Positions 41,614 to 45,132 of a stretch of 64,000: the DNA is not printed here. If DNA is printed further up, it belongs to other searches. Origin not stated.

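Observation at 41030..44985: Giant secreted M23+SH3b cell-wall peptidase locus with novel domains, possibly a host-interaction weapon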

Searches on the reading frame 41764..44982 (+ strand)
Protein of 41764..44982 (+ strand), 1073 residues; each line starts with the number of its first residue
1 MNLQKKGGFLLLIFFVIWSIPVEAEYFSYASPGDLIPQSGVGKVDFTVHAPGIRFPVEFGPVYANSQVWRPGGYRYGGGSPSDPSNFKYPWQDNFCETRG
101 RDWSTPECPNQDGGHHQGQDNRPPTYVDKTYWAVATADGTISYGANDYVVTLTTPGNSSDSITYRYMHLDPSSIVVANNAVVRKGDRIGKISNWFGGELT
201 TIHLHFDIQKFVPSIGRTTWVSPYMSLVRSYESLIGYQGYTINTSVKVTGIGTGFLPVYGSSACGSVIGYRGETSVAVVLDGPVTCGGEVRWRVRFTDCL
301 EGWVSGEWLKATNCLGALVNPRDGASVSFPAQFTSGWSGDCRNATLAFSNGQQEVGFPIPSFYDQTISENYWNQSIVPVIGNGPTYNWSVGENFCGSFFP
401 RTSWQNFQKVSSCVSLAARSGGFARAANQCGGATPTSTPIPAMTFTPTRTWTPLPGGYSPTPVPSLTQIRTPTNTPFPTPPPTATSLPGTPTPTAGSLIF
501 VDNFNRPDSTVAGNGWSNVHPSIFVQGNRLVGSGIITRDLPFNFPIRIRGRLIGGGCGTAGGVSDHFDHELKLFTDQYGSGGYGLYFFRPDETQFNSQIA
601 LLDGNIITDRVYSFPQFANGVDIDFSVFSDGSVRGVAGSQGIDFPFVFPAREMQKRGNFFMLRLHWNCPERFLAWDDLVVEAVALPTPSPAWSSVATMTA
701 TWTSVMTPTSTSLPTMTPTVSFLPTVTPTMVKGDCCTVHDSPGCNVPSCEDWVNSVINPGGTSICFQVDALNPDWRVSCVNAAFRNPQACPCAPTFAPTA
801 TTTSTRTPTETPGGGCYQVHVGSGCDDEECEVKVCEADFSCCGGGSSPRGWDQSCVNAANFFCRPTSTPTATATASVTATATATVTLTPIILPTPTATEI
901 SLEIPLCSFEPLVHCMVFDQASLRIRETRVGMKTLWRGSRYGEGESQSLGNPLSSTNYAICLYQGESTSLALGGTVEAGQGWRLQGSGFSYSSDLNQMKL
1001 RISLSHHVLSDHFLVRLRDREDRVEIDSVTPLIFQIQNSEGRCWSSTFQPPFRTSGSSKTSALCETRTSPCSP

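Call 3: search_protein_families(library=pfam, proteins=[window:41764-44982:+], max_evalue=1)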
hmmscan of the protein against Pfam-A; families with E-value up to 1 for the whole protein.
window:41764-44982:+ (1073 aa): 1 family
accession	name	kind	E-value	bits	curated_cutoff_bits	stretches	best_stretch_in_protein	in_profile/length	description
PF01551.29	Peptidase_M23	-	1.3e-05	25.7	28.7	1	133-210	16-89/96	Peptidase family M23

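Call 4: search_protein_families(library=ncbifam, proteins=[window:41764-44982:+], max_evalue=1)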
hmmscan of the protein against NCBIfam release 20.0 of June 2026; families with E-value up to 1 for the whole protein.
window:41764-44982:+ (1073 aa): 2 families
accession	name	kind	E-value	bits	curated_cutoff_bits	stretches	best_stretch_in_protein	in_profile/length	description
NF053738.1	S2SprSpoIIQBc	equivalog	0.017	14.8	250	1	128-210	132-212/232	stage II sporulation protein SpoIIQ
NF003739.0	PRK05335.1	equivalog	0.29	9.8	262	1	897-959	139-201/441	methylenetetrahydrofolate--tRNA-(uracil(54)-C(5))-methyltransferase (FADH(2)-oxidizing) TrmFO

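Call 8: search_solved_structures(query=window:41764-44982:+, max_evalue=1, show_alignments=3)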
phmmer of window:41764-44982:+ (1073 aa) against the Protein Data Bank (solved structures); distinct sequences matched with E-value up to 1: 0.

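Call 9: find_homologous_proteins(query=window:41764-44982:+)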
Query window:41764-44982:+ (1073 aa): 27 proteins with E <= 0.001 among 8000 candidates.
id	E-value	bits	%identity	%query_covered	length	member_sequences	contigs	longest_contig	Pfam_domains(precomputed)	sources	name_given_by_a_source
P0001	0.0e+0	2546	100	100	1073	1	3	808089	PF01551.30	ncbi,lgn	-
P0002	4.0e-191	656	37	75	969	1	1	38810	PF01551.30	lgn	-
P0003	1.5e-152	528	38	80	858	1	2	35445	PF01551.30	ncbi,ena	-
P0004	9.6e-56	207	49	21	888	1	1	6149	PF01551.30,PF16158.12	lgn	-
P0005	2.6e-53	199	50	20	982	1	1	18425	PF00526.24,PF01551.30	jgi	-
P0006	9.5e-53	197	47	21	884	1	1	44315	PF01551.30,PF16158.12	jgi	jgi:murein DD-endopeptidase MepM/ murein hydrolase activator NlpD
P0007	7.1e-49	185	50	20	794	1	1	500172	PF13229.13,PF01551.30,PF00395.26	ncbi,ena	-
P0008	8.7e-49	184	46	20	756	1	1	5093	PF01839.30,PF01551.30,PF11617.14,PF13517.13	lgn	-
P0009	1.2e-48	184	49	20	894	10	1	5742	PF01551.30,PF16158.12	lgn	-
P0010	1.4e-47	180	46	21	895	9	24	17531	PF01551.30,PF16158.12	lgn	-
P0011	2.0e-45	173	43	21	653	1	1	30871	PF01551.30,PF25275.2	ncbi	-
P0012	2.8e-44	169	47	20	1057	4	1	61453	PF01551.30,PF08486.16,PF25275.2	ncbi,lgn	ncbi:MAG: peptidoglycan DD-metalloendopeptidase family protein [Myxococcota bacterium]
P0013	2.0e-39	153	41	21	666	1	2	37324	PF01551.30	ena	-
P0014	8.1e-38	148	40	23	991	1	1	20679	PF01551.30,PF04122.18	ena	-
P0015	7.0e-37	145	43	21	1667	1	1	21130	PF01551.30,PF14870.13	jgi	jgi:photosystem II stability/assembly factor-like uncharacterized protein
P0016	4.5e-28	116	37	21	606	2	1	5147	PF01551.30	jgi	jgi:murein DD-endopeptidase MepM/ murein hydrolase activator NlpD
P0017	4.1e-24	103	36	20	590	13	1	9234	PF01551.30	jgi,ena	-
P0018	4.2e-21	93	33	26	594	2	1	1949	PF01551.30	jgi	jgi:murein DD-endopeptidase MepM/ murein hydrolase activator NlpD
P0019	1.1e-20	91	31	31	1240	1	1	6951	PF13620.13,PF00082.28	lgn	-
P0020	6.0e-14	69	33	16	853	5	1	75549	PF01186.23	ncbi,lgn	-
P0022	3.1e-11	60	30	16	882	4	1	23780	PF01186.23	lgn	-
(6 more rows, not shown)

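Call 10: list_cluster_members(proteins=[P0001, P0002, P0003])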
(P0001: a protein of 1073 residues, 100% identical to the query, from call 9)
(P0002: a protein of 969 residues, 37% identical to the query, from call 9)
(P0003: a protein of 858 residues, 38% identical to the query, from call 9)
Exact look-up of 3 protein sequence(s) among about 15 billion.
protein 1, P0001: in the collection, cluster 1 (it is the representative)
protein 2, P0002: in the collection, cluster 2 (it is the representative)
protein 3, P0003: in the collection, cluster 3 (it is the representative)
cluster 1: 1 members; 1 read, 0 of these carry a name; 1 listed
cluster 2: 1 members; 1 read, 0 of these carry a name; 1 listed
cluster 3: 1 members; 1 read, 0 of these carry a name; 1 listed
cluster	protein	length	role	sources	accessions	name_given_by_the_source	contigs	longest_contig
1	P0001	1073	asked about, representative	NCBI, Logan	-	-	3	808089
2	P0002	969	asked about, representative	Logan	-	-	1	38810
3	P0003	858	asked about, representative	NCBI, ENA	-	-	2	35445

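Call 11: find_encoding_contigs(protein=P0001, flank=10000, max_places=4)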
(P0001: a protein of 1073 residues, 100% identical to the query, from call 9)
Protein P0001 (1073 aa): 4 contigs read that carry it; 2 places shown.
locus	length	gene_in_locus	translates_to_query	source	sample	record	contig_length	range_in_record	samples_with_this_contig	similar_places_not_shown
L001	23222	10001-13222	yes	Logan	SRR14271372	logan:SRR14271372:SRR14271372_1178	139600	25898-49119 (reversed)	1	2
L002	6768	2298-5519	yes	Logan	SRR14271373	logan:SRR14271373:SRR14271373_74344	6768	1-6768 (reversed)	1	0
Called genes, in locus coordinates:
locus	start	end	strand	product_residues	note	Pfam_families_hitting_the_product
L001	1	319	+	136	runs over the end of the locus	PF00252:Ribosomal_L16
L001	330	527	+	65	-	PF00831:Ribosomal_L29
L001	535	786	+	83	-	PF00366:Ribosomal_S17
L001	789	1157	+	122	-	PF00238:Ribosomal_L14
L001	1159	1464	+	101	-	PF00467:KOW (weak), PF17136:ribosomal_L24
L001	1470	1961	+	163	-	PF00281:Ribosomal_L5, PF00673:Ribosomal_L5_C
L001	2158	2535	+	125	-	PF00410:Ribosomal_S8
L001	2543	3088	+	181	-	PF00347:Ribosomal_L6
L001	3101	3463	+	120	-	PF00861:Ribosomal_L18p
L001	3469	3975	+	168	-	PF00333:Ribosomal_S5, PF03719:Ribosomal_S5_C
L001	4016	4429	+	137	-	PF00828:Ribosomal_L27A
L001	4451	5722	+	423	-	PF00344:SecY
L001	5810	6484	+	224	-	PF13671:AAA_33 (weak), PF00406:ADK, PF13207:AAA_17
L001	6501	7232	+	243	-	PF00557:Peptidase_M24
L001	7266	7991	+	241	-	PF00535:Glycos_transf_2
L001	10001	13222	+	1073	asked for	PF01551:Peptidase_M23 (faint)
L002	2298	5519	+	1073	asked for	PF01551:Peptidase_M23 (faint)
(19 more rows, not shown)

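Call 13: find_related_loci(query=A1, collection=genome_contigs, flank=10000)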
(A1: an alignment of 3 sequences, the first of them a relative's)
Query A1 (1073 aa) in genome_contigs; peptide patterns used: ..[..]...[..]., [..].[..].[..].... (x = any residue, [..] = any of these).
172 stretches matched a pattern; 146 encode a relative of the query (tblastn E <= 1e-3); the best 80 are kept; 80 distinct loci.
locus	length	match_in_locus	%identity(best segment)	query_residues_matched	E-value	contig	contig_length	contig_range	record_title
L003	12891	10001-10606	51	27-236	3e-51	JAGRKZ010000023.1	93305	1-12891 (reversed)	MAG: Bauldia sp. isolate HKST-UBA52 2012-05-30_1_(paired)_contig_4185, whole genome shotgun sequence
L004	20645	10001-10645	48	10-236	5e-51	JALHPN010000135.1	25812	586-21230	MAG: Polyangiaceae bacterium isolate bin.255 c_000000008178, whole genome shotgun sequence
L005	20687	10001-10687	46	12-251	1e-50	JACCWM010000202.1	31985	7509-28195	MAG: Lujinxingiaceae bacterium isolate MGR_bin152 SD2897-2912_k127_912509, whole genome shotgun sequence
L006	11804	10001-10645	47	11-234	9e-50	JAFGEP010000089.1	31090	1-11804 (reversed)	MAG: Bradymonadales bacterium isolate Zod_Metabat.1238 k87_7256683, whole genome shotgun sequence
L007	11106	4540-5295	42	11-271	3e-49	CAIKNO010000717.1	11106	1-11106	MAG: uncultured Sandaracinus sp. isolate KT_bin-1087 genome assembly, contig: bin-1087:717/816, whole genome shotgun seq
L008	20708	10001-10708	45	27-271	9e-49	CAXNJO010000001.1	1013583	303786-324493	MAG: Polyangiales bacterium isolate ME-04may21-LR-79 genome assembly, contig: ME-04may21-LR-C26, whole genome shotgun se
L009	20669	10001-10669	46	3-236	6e-48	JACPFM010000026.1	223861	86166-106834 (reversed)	MAG: Deltaproteobacteria bacterium isolate NC_groundwater_361_Ag_B-0.1um_71_13 GD18-4_B1_scaffold_139402, whole genome s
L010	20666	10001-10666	44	22-257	3e-48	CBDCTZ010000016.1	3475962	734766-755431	MAG: Polyangiaceae bacterium isolate 4c7673ea-cc67-4993-aab5-aed0b62f3259 genome assembly, contig: contig_16, whole geno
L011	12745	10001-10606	46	27-240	2e-47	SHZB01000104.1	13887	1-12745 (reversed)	MAG: Myxococcales bacterium isolate Baikal-deep-G134 BACOMB-C21245, whole genome shotgun sequence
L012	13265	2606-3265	45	16-247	1e-47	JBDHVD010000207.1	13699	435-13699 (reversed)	MAG: Labilithrix sp. isolate AS-MESO-3CA.217 NODE_19404_length_13699_cov_3.957275, whole genome shotgun sequence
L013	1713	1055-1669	49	22-236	6e-50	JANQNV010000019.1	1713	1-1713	MAG: Longimicrobiales bacterium isolate IP29b_bin.11 k99_2977272, whole genome shotgun sequence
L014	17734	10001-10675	44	1-236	1e-46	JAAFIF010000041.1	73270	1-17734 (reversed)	MAG: Myxococcales bacterium isolate bin23.maxbin.ball.042 WN_Myxococcales_1_scaffold_27, whole genome shotgun sequence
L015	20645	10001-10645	46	10-235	2e-46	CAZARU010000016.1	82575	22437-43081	MAG TPA_asm: uncultured Polyangiaceae bacterium isolate SRP237561_co1_294 genome assembly, contig: NODE_375_length_82575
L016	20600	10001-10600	46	25-235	3e-46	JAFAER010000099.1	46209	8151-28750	MAG: Proteobacteria bacterium isolate OH_SBlB_141 k127_815596, whole genome shotgun sequence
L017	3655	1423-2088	46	5-236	9e-47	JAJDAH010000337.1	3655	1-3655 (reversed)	MAG: Polyangiaceae bacterium isolate OFTM3 OFTM3_336, whole genome shotgun sequence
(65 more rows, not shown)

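Call 14: find_encoding_contigs(protein=P0002, flank=10000, max_places=3)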
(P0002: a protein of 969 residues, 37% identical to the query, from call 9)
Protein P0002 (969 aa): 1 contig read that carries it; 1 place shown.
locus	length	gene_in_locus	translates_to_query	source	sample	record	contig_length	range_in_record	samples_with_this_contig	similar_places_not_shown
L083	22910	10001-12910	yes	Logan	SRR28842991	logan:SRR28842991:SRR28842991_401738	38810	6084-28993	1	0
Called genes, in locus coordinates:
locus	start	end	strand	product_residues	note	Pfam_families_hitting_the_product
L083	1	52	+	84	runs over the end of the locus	PF00366:Ribosomal_S17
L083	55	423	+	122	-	PF00238:Ribosomal_L14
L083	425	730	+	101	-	PF00467:KOW, PF17136:ribosomal_L24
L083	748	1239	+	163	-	PF00281:Ribosomal_L5, PF00673:Ribosomal_L5_C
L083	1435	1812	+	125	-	PF00410:Ribosomal_S8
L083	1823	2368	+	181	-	PF00347:Ribosomal_L6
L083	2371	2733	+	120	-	PF00861:Ribosomal_L18p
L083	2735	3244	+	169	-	PF00333:Ribosomal_S5, PF03719:Ribosomal_S5_C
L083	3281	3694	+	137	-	PF00828:Ribosomal_L27A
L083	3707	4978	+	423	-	PF00344:SecY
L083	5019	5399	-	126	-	-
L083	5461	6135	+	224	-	PF13671:AAA_33 (weak), PF00406:ADK, PF13207:AAA_17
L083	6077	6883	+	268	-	PF00557:Peptidase_M24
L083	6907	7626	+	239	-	PF00535:Glycos_transf_2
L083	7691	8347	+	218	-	-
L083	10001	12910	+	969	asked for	PF01551:Peptidase_M23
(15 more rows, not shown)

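Call 15: find_encoding_contigs(protein=P0003, flank=10000, max_places=3)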
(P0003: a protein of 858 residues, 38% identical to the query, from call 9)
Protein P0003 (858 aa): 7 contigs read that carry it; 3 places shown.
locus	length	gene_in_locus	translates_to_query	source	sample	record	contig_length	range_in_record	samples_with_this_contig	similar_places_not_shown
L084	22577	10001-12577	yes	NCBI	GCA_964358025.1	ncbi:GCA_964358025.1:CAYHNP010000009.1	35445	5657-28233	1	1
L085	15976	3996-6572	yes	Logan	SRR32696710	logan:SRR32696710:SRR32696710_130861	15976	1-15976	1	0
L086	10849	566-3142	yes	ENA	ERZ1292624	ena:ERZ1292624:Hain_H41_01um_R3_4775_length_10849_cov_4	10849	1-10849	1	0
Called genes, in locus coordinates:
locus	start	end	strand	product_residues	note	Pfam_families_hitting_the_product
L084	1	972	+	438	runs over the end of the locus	PF00344:SecY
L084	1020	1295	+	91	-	-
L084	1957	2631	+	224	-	PF00406:ADK, PF13207:AAA_17, PF05191:ADK_lid (faint)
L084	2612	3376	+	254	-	PF00557:Peptidase_M24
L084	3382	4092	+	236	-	PF00535:Glycos_transf_2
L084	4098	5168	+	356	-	PF02812:ELFV_dehydrog_N, PF00208:ELFV_dehydrog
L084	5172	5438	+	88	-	-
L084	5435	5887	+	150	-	PF01641:SelR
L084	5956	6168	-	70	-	-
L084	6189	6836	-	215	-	PF05724:TPMT (weak), PF02353:CMAS, PF03848:TehB, PF13489:Methyltransf_23, PF13847:Methyltransf_31, PF08241:Methyltransf_11, PF08242:Methyltransf_12, PF13649:Methyltransf_25, +4 more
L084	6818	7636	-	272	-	-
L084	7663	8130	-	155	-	PF13489:Methyltransf_23 (weak), PF13847:Methyltransf_31 (faint)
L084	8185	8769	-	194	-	PF12832:MFS_1_like, PF07690:MFS_1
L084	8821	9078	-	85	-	PF04149:DUF397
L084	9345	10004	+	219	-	-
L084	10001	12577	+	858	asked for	PF01551:Peptidase_M23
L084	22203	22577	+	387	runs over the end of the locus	PF01551:Peptidase_M23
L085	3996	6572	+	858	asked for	PF01551:Peptidase_M23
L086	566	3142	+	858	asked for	PF01551:Peptidase_M23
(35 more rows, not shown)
